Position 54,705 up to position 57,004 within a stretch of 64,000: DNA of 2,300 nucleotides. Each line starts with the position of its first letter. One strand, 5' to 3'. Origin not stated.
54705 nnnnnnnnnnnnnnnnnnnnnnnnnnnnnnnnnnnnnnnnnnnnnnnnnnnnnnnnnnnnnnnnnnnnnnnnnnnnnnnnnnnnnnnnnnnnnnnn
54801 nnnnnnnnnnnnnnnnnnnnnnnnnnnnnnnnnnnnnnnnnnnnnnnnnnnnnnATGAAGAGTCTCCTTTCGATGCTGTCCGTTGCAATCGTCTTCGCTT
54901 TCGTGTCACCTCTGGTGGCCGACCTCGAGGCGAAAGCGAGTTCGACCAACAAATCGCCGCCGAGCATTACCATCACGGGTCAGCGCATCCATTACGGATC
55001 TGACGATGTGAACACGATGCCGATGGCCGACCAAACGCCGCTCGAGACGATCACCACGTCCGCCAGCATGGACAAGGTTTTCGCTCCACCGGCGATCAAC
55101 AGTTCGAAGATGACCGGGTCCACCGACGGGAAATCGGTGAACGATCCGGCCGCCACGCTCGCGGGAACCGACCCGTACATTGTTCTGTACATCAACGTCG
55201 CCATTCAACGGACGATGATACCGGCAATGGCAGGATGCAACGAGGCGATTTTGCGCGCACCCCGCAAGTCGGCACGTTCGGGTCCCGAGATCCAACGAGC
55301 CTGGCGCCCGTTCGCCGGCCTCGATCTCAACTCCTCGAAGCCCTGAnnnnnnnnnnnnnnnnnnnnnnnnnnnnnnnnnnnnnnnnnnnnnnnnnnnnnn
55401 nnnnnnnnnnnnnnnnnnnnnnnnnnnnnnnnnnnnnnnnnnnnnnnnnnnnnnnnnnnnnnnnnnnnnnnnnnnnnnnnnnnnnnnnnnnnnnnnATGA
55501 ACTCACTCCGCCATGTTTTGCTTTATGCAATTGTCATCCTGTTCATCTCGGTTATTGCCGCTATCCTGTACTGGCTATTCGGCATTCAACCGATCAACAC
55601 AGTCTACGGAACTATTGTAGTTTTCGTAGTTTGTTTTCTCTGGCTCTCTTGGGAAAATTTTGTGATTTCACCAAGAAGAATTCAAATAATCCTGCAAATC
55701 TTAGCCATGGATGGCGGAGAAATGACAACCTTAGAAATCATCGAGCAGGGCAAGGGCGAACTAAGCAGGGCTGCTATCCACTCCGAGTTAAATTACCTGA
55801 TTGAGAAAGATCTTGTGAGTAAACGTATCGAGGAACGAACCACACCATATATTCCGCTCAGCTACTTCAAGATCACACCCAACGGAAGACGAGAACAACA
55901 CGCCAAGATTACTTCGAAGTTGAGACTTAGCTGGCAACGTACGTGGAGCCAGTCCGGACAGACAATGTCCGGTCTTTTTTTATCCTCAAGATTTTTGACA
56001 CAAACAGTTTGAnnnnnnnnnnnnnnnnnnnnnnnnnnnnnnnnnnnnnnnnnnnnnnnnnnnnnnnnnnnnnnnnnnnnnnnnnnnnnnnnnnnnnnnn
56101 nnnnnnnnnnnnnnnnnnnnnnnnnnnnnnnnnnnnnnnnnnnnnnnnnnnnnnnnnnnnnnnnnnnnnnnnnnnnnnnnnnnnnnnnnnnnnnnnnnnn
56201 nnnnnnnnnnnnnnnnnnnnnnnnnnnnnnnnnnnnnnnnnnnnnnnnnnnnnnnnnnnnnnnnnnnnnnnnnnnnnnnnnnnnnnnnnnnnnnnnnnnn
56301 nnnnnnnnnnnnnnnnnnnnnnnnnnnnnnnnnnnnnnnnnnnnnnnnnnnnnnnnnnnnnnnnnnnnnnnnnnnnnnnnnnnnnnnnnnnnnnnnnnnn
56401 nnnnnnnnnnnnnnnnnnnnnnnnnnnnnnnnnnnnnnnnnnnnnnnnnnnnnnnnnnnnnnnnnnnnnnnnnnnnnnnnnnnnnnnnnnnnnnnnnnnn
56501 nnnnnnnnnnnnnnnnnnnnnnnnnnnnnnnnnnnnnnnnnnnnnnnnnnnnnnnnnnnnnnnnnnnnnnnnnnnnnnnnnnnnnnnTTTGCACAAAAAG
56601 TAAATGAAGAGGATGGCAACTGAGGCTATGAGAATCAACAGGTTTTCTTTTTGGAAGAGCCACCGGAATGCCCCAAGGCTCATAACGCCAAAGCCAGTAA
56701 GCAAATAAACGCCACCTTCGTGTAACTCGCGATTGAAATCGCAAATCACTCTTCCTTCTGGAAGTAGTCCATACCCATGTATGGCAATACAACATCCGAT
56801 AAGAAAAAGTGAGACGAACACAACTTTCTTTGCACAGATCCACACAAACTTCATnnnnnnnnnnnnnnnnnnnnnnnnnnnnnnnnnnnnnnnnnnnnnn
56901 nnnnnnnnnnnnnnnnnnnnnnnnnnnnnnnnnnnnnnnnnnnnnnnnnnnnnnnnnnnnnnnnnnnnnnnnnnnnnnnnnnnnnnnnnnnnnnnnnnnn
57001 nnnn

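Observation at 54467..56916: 2.4-kb compositionally foreign island between dnaE and thrS carrying two protein genes and three promoter-to-terminator RNA units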

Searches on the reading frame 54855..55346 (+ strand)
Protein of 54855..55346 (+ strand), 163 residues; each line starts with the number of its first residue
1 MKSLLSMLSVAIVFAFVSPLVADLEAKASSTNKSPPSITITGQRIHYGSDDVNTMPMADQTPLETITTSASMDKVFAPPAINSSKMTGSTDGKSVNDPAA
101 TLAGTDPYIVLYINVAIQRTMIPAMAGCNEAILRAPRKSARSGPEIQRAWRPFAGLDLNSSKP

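Call 11: search_protein_families(library=pfam, proteins=[window:54855-55343:+], max_evalue=1)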
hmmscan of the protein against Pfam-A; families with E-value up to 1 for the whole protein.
window:54855-55343:+ (163 aa): 0 families

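Call 12: search_protein_families(library=ncbifam, proteins=[window:54855-55343:+], max_evalue=1)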
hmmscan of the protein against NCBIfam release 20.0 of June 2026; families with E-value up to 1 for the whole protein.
window:54855-55343:+ (163 aa): 0 families

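Call 13: find_encoding_contigs(protein=window:54855-55346:+, flank=10000, max_places=10)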
Protein window:54855-55346:+ (163 aa): 1 contig read that carries it; 1 place shown.
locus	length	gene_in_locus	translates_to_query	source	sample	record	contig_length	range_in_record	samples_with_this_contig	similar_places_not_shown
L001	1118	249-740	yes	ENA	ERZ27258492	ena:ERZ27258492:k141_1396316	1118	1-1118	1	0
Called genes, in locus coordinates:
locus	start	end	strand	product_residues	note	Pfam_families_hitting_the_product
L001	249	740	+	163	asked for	-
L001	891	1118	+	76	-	?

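Call 24: find_homologous_proteins(query=window:54855-55343:+, max_evalue=0.01)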
Query window:54855-55343:+ (163 aa): 3 proteins with E <= 0.01 among 44 candidates.
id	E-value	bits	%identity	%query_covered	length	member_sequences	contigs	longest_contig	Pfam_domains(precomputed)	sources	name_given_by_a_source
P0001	1.0e-98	345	100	100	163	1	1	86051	-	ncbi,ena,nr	ncbi:MAG: hypothetical protein IT410_02890 [Candidatus Doudnabacteria bacterium]|nr:hypothetical pro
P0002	3.7e-85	301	90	100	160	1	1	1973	-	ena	-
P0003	1.9e-23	101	45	100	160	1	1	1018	-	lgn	-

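Call 26: find_encoding_contigs(protein=P0003, flank=10000, max_places=10)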
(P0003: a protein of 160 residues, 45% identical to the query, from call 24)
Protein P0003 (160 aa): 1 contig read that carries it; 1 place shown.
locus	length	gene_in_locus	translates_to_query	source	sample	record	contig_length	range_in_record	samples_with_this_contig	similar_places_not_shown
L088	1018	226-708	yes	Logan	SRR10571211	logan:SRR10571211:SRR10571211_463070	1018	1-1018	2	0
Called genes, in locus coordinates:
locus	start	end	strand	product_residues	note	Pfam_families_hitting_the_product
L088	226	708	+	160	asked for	-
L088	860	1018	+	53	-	?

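Call 27: find_encoding_contigs(protein=P0002, flank=10000, max_places=10)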
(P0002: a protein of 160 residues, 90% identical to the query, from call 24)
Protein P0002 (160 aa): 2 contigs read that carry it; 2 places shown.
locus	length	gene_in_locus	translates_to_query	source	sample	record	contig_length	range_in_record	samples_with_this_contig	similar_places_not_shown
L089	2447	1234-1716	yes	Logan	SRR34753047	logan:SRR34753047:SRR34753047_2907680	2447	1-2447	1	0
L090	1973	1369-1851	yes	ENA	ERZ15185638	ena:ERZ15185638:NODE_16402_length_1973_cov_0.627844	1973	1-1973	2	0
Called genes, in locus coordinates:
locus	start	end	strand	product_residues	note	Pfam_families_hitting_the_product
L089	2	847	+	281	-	?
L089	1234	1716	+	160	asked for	-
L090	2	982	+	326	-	?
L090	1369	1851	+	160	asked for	-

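Call 95: search_protein_representatives(alignment_id=A11)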
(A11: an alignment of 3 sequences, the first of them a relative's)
Query: 3 sequences, 163 profile positions. Proteins with E-value up to 0.001 (for the whole library): 5; up to 1e-10: 4; up to 1e-30: 2. The best 5 are listed.
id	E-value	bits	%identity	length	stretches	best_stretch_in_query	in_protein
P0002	8.2e-92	321.9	-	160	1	1-163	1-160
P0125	5.2e-53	195.8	-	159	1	1-162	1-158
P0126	1.8e-12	63.9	-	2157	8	22-64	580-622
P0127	5.4e-12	62.4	-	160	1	4-144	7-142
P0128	3.8e-04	36.8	-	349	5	69-98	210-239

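Call 100: search_protein_families(library=phrogs, proteins=[window:54855-55343:+], max_evalue=0.01)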
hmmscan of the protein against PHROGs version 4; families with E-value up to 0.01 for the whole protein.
window:54855-55343:+ (163 aa): 0 families

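Call 101: search_protein_families(library=padloc, proteins=[window:54855-55343:+], max_evalue=0.01)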
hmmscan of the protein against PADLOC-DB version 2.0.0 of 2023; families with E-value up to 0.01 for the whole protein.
window:54855-55343:+ (163 aa): 0 families

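Call 105: list_cluster_members(proteins=[P0127, P0125, P0001, P0004])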
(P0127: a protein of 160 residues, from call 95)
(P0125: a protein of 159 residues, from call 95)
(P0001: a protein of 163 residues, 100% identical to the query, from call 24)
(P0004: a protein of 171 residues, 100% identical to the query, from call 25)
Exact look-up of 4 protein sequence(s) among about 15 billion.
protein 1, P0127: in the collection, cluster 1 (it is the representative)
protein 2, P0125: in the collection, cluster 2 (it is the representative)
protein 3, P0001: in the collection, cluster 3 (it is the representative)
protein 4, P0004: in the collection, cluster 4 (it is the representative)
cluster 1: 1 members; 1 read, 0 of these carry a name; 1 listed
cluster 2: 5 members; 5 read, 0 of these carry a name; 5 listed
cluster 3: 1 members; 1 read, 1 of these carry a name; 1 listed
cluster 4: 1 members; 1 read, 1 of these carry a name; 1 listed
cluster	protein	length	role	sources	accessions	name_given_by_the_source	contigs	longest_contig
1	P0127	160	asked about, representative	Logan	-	-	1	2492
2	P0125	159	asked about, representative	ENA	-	-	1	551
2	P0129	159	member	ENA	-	-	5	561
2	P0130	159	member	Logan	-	-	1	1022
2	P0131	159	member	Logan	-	-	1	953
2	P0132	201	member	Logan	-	-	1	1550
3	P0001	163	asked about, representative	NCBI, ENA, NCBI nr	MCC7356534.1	MAG: hypothetical protein IT410_02890 [Candidatus Doudnabacteria bacterium] | hypothetical protein [Candidatus Doudnabacteria bacterium]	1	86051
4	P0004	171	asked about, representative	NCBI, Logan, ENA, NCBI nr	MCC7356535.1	MAG: hypothetical protein IT410_02895 [Candidatus Doudnabacteria bacterium] | hypothetical protein [Candidatus Doudnabacteria bacterium]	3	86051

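Call 106: find_encoding_contigs(protein=P0127, flank=5000, max_places=3)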
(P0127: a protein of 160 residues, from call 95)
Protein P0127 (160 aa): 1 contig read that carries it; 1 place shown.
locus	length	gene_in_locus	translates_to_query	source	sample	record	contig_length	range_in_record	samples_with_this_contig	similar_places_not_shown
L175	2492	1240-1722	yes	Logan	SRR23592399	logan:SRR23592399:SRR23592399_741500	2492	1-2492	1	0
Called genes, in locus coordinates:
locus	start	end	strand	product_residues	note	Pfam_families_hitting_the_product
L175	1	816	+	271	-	?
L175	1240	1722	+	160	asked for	-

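Call 123: predict_structure(alignment_id=A11)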
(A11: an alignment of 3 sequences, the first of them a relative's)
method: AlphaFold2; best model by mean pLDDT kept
length: 163 residues; sequences in the alignment: 3
mean_pLDDT: 46.5   pTM: 0.14
mean pLDDT of the five models: 46.5, 46.5, 40.2, 37.3, 36.7
residues with pLDDT >= 90: 0; 70-90: 0; 50-70: 44; < 50: 119
segments of 3 or more residues with pLDDT < 50: 46-150
pLDDT, mean of each block of 10 residues (from residue 1): 59 60 51 52 47 44 41 41 42 43 42 43 41 41 45 51 53
secondary structure, 60 per line:
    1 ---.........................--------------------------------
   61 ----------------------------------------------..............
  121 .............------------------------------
elements in order: H4-28 H107-133

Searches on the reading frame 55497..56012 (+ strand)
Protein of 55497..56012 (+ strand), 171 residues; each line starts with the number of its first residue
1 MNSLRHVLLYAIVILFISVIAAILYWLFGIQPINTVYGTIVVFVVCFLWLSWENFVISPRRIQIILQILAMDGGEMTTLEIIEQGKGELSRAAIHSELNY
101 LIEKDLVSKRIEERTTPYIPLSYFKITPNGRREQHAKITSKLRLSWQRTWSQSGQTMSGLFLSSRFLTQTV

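Call 11: search_protein_families(library=pfam, proteins=[window:55497-56009:+], max_evalue=1)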
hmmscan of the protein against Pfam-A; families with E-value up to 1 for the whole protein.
window:55497-56009:+ (171 aa): 6 families
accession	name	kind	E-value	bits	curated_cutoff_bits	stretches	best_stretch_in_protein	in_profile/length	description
PF03965.22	Penicillinase_R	-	0.0052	17.6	22.6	1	65-121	8-65/115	Penicillinase repressor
PF12802.13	MarR_2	-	0.05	14.2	27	1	58-112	4-55/61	MarR family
PF13567.11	DUF4131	-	0.053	13.6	31.6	1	10-64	8-60/165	Domain of unknown function (DUF4131)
PF03551.20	PadR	-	0.068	13.6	27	1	83-134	21-73/75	Transcriptional regulator PadR-like family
PF18622.7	HTH_55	-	0.14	12.9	27.1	1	66-103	41-78/107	RctB helix turn helix domain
PF24431.1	DUF7554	-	0.17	12.7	25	1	4-50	10-56/60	Family of unknown function (DUF7554)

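Call 12: search_protein_families(library=ncbifam, proteins=[window:55497-56009:+], max_evalue=1)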
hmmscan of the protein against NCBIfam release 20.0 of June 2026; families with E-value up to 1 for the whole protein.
window:55497-56009:+ (171 aa): 4 families
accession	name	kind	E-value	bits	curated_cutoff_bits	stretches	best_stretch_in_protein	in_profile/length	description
NF040939.2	trans_reg_lrs14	equivalog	0.0057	16.7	90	1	61-115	23-74/103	Lrs14 family HTH-type transcriptional regulator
NF053606.1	Sta1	subfamily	0.053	13.6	80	1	65-114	25-71/100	Sta1 family transcriptional regulator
NF033788.1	HTH_metalloreg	subfamily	0.11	12.3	55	1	59-118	11-66/77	metalloregulator ArsR/SmtB family transcription factor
NF047851.1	MCPCitTducer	equivalog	0.3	10.1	900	1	39-93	200-252/553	methyl-accepting chemotaxis citrate transducer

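Call 14: find_encoding_contigs(protein=window:55497-56012:+, flank=10000, max_places=10)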
Protein window:55497-56012:+ (171 aa): 6 contigs read that carry it; 6 places shown.
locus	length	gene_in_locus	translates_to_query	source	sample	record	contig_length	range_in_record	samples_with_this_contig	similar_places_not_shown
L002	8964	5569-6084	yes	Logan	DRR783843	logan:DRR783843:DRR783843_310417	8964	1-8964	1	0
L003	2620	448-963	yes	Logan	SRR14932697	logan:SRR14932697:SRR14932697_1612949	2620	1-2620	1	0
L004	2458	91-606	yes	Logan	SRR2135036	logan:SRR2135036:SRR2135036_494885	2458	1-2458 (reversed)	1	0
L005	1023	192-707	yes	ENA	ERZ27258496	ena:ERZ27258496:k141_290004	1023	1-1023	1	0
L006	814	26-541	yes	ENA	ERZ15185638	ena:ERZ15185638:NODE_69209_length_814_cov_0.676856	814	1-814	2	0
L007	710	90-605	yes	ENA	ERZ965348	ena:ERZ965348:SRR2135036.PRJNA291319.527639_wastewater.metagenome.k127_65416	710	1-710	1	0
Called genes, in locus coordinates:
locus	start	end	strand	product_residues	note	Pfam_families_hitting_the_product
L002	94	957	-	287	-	-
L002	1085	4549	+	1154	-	PF02811:PHP, PF07733:DNA_pol3_alpha, PF17657:DNA_pol3_finger, PF14579:HHH_6, PF01336:tRNA_anti-codon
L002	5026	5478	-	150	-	-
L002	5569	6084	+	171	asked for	-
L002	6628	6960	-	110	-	-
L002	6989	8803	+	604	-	PF07973:tRNA_SAD, PF00587:tRNA-synt_2b, PF03129:HGTP_anticodon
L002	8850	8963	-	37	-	?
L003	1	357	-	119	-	?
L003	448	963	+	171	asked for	-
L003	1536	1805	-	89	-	-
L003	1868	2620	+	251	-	?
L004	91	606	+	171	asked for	-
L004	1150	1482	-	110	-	-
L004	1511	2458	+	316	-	?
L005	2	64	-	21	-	?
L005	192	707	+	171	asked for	-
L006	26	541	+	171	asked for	-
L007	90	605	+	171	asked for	-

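Call 25: find_homologous_proteins(query=window:55497-56009:+, max_evalue=0.01)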
Query window:55497-56009:+ (171 aa): 1 proteins with E <= 0.01 among 18 candidates.
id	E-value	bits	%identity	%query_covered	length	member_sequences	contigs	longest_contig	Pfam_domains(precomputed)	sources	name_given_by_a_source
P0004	4.6e-106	370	100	100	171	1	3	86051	-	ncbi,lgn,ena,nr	ncbi:MAG: hypothetical protein IT410_02895 [Candidatus Doudnabacteria bacterium]|nr:hypothetical pro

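Call 93: predict_structure(protein=window:55497-56009:+)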
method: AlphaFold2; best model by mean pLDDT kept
length: 171 residues; sequences in the alignment: 1
mean_pLDDT: 51.5   pTM: 0.24
mean pLDDT of the five models: 51.5, 50.3, 49.1, 48.4, 45.1
residues with pLDDT >= 90: 0; 70-90: 35; 50-70: 41; < 50: 95
segments of 3 or more residues with pLDDT < 50: 72-92, 105-171
pLDDT, mean of each block of 10 residues (from residue 1): 76 82 76 66 68 54 56 39 39 50 45 39 38 43 39 34 35 38
secondary structure, 60 per line:
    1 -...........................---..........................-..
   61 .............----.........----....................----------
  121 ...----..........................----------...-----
elements in order: H2-28 H32-57 H59-73 H78-86 H91-110 H128-153

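Call 100: search_protein_families(library=phrogs, proteins=[window:55497-56009:+], max_evalue=0.01)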
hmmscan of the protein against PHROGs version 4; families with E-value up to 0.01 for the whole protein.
window:55497-56009:+ (171 aa): 0 families

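Call 101: search_protein_families(library=padloc, proteins=[window:55497-56009:+], max_evalue=0.01)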
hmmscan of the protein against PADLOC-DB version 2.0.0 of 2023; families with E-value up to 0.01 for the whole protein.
window:55497-56009:+ (171 aa): 1 family
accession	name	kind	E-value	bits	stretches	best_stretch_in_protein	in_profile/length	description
PDLC01438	Csa3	-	0.00016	19.8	1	58-155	147-230/305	"CAS-I,CAS-II,CAS-III,CAS-IV,CAS-V,CAS-VI; associated_signaling"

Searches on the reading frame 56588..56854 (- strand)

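Call 11: search_protein_families(library=pfam, proteins=[window:56588-56854:-], max_evalue=1)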
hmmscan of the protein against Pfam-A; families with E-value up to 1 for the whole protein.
window:56588-56854:- (89 aa): 2 families
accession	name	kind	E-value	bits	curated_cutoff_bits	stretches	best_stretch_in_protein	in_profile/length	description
PF04276.17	DUF443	-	0.021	15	26.2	1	49-88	150-187/202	Protein of unknown function (DUF443)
PF18913.5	FBPase_C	-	0.037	14.3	27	1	33-77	40-84/127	Fructose-1-6-bisphosphatase, C-terminal domain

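Call 12: search_protein_families(library=ncbifam, proteins=[window:56588-56854:-], max_evalue=1)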
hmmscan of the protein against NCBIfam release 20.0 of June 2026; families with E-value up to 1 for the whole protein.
window:56588-56854:- (89 aa): 1 family
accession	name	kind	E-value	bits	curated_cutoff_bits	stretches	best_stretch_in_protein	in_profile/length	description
NF006778.0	PRK09293.1-1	equivalog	0.088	11.5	368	1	34-75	244-285/335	class 1 fructose-bisphosphatase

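Call 100: search_protein_families(library=phrogs, proteins=[window:56588-56854:-], max_evalue=0.01)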
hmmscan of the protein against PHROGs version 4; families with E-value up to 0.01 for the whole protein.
window:56588-56854:- (89 aa): 0 families

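Call 101: search_protein_families(library=padloc, proteins=[window:56588-56854:-], max_evalue=0.01)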
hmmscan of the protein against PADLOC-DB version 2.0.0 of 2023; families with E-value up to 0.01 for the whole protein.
window:56588-56854:- (89 aa): 0 families
